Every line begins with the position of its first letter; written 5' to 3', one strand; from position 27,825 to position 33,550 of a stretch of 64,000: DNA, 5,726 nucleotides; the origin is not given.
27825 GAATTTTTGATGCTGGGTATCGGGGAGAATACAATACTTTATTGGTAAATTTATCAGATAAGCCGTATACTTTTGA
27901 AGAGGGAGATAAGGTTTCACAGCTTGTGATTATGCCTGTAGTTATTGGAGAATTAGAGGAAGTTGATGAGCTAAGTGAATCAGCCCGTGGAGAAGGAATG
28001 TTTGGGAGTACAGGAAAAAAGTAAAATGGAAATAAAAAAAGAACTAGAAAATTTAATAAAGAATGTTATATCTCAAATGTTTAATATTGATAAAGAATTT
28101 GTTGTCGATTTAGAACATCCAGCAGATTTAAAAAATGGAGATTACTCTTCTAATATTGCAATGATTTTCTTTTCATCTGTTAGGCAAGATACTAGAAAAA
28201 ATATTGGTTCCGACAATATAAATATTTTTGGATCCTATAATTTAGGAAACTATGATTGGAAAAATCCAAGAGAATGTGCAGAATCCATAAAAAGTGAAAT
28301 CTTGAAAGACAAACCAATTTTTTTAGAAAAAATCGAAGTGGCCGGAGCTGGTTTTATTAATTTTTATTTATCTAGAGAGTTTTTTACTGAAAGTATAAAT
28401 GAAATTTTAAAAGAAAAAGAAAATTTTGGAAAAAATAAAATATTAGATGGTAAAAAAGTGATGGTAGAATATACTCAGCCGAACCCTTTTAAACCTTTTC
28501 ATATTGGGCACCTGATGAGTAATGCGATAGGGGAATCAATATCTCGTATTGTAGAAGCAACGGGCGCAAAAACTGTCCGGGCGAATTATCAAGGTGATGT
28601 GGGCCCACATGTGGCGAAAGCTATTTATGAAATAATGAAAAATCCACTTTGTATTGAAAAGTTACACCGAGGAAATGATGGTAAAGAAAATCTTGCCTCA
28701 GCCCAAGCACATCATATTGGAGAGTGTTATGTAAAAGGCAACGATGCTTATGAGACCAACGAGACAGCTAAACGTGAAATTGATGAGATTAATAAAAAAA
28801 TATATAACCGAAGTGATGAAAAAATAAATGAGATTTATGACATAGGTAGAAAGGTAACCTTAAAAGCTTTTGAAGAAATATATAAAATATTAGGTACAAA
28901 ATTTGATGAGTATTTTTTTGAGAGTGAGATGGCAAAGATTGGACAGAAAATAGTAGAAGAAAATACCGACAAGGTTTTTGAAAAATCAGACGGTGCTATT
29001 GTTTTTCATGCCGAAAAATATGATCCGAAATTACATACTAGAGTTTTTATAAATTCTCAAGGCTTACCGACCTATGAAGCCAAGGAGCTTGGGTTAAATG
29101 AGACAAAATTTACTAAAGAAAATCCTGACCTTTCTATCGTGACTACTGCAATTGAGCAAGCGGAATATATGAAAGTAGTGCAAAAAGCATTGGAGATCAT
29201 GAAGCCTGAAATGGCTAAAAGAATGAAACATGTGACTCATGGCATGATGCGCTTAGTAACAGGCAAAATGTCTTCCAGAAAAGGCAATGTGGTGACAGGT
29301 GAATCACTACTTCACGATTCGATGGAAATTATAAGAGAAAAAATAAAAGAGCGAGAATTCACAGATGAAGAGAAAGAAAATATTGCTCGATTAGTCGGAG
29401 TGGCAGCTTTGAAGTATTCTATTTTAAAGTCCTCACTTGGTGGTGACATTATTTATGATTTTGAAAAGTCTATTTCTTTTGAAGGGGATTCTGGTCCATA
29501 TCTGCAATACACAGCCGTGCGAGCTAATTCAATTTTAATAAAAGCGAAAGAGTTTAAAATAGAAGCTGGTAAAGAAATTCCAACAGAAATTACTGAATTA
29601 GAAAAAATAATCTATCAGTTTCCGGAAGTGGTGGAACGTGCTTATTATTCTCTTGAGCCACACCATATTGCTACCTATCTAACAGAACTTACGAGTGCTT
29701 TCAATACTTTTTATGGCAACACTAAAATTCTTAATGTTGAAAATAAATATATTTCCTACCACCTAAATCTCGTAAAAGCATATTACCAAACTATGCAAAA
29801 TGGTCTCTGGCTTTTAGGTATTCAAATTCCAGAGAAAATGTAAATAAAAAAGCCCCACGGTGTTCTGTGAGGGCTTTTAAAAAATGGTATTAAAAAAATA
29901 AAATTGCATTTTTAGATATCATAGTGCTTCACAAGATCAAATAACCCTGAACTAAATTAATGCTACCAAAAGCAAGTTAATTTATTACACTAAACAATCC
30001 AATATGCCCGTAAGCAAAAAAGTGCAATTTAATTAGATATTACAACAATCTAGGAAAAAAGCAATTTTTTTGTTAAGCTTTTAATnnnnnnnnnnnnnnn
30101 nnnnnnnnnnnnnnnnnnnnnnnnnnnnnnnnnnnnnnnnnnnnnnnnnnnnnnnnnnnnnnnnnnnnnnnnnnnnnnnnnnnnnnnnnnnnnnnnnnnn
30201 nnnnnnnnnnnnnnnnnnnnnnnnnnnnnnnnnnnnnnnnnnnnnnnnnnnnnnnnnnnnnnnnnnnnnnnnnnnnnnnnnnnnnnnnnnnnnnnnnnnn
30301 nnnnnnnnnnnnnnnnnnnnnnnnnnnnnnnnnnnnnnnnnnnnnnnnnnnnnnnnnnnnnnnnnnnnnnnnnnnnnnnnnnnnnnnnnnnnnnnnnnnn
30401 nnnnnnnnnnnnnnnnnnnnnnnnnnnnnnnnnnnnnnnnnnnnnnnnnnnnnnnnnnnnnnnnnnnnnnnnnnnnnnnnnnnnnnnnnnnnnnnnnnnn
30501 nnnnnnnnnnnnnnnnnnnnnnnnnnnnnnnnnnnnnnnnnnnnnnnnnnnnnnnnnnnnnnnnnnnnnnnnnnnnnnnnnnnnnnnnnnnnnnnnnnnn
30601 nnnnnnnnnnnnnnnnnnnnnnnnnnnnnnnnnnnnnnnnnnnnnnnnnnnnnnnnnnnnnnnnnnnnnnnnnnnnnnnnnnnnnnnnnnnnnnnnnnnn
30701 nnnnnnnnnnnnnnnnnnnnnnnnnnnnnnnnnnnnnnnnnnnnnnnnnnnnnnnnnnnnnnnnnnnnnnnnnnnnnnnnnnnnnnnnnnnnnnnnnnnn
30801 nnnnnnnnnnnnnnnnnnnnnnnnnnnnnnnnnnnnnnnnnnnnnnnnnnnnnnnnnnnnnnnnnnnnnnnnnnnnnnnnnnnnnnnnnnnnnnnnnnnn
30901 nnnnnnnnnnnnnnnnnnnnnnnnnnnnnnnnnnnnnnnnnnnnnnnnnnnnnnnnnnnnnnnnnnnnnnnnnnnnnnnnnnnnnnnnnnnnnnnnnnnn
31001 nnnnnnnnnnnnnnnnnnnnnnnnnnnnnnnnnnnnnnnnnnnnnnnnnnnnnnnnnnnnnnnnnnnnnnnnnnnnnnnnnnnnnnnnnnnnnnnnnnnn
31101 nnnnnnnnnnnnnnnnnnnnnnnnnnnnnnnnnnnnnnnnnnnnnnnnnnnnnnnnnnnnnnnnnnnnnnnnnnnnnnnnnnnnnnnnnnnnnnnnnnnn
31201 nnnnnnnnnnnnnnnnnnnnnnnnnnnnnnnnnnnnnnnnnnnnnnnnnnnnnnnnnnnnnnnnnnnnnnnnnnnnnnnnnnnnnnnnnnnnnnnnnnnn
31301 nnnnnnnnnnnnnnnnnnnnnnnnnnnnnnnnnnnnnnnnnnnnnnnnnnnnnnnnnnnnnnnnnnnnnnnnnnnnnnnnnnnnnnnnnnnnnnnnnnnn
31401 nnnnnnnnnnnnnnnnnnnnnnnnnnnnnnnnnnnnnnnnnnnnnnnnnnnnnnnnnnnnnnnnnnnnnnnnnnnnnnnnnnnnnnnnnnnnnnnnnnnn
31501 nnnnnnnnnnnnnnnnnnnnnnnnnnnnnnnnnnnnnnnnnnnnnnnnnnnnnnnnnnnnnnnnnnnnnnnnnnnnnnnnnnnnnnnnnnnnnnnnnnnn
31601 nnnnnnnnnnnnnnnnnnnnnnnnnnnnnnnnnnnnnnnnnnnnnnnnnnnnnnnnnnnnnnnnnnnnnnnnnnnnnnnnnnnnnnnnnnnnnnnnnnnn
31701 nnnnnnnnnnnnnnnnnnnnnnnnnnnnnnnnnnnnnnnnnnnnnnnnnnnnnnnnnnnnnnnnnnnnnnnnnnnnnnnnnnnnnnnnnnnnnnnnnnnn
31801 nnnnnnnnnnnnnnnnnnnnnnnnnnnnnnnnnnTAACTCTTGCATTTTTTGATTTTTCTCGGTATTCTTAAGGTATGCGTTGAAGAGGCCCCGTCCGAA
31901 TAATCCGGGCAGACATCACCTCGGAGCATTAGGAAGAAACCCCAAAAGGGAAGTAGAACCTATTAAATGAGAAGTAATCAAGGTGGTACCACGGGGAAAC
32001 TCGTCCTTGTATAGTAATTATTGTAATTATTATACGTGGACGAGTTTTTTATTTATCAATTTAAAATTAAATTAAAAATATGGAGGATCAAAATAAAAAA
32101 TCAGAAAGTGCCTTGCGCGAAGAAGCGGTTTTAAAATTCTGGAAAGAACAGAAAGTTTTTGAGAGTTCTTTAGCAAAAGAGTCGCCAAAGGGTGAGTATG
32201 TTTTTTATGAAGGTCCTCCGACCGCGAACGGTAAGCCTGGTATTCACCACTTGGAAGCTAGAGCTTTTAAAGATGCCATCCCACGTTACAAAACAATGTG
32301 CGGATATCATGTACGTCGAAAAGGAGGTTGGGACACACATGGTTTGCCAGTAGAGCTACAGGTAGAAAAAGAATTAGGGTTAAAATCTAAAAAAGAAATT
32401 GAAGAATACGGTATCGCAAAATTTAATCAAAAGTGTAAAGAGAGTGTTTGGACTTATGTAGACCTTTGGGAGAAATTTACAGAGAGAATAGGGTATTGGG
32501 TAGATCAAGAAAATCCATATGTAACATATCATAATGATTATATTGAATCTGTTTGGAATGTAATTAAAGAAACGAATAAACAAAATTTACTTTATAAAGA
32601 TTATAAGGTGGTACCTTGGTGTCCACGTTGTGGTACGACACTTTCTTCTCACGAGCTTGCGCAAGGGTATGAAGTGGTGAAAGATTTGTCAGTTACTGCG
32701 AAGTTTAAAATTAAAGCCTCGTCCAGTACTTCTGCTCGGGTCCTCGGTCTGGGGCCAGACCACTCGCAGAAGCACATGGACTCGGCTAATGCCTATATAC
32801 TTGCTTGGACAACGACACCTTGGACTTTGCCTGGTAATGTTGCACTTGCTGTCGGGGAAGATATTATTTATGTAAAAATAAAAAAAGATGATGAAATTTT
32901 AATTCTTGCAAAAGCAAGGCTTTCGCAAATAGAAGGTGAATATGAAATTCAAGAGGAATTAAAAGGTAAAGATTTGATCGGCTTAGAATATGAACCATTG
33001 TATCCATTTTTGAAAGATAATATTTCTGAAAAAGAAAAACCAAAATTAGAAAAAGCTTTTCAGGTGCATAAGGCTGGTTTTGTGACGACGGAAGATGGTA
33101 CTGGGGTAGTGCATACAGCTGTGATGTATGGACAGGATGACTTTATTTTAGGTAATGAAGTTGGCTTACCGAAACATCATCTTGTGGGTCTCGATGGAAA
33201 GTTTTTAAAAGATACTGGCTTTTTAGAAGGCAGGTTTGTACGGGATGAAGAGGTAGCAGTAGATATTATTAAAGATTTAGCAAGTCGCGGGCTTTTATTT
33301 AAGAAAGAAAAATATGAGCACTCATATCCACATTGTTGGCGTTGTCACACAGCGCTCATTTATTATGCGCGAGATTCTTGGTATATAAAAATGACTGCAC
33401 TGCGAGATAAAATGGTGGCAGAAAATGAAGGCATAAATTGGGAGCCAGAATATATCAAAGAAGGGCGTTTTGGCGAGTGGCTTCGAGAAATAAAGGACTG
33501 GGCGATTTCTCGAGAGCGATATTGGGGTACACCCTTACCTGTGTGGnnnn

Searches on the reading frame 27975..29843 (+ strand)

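Call 85: search_protein_families(library=pfam, proteins=[window:27975-29843:+], max_evalue=0.0001)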
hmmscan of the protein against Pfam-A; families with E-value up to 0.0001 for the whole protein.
window:27975-29843:+ (622 aa): 3 families
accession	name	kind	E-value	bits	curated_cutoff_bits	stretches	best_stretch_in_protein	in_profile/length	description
PF00750.26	tRNA-synt_1d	-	2.7e-37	129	23.3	1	141-496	2-349/349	tRNA synthetases class I (R), catalytic domain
PF05746.21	DALR_1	-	6.6e-26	91.1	22.3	1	510-622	1-117/117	DALR anticodon binding domain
PF03485.21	Arg_tRNA_synt_N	-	2.1e-15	57.5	21.5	1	23-132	2-85/85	Arginyl tRNA synthetase N terminal domain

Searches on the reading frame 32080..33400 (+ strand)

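Call 15: search_solved_structures(query=window:32080-33400:+, show_alignments=2)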
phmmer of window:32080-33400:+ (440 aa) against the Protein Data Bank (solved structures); distinct sequences matched with E-value up to 0.001: 39.
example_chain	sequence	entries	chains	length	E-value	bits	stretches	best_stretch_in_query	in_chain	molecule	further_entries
8c8w_A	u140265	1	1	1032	1.2e-127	429.7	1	2-440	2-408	Isoleucine--tRNA ligase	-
8c8u_A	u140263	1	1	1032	2.7e-125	421.9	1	2-440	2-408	Isoleucine--tRNA ligase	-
8c8v_A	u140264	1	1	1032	2.7e-125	421.9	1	2-440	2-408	Isoleucine--tRNA ligase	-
8c9d_A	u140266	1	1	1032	1e-123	416.7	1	2-440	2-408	Isoleucine--tRNA ligase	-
1ile_A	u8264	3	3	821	4.1e-121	408.2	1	14-439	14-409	ISOLEUCYL-TRNA SYNTHETASE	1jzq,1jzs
9wqs_A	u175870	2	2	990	4.3e-85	289.4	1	11-438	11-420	Isoleucine--tRNA ligase, cytoplasmic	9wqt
7d5c_A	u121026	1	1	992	4.3e-85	289.4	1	11-438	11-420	Isoleucine--tRNA ligase, cytoplasmic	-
8wnd_A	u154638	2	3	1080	5.5e-85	289.1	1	11-438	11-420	isoleucine--tRNA ligase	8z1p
6ldk_A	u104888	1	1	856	6.9e-84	285.4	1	13-438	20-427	Isoleucine--tRNA ligase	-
9w01_B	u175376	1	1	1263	7.3e-80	272.2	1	13-438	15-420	Isoleucine--tRNA ligase, cytoplasmic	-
1ffy_A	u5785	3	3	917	5.3e-51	177.1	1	14-437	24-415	ISOLEUCYL-TRNA SYNTHETASE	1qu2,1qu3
8c9f_A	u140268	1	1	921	1.4e-47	165.7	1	13-436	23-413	Isoleucine--tRNA ligase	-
8c9e_A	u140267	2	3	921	4.7e-45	157.5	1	13-436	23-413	Isoleucine--tRNA ligase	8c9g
8wnf_A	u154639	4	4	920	4e-43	151.1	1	11-438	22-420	Isoleucine--tRNA ligase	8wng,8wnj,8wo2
8wni_A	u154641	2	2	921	4.1e-43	151.1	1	11-438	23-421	Isoleucine--tRNA ligase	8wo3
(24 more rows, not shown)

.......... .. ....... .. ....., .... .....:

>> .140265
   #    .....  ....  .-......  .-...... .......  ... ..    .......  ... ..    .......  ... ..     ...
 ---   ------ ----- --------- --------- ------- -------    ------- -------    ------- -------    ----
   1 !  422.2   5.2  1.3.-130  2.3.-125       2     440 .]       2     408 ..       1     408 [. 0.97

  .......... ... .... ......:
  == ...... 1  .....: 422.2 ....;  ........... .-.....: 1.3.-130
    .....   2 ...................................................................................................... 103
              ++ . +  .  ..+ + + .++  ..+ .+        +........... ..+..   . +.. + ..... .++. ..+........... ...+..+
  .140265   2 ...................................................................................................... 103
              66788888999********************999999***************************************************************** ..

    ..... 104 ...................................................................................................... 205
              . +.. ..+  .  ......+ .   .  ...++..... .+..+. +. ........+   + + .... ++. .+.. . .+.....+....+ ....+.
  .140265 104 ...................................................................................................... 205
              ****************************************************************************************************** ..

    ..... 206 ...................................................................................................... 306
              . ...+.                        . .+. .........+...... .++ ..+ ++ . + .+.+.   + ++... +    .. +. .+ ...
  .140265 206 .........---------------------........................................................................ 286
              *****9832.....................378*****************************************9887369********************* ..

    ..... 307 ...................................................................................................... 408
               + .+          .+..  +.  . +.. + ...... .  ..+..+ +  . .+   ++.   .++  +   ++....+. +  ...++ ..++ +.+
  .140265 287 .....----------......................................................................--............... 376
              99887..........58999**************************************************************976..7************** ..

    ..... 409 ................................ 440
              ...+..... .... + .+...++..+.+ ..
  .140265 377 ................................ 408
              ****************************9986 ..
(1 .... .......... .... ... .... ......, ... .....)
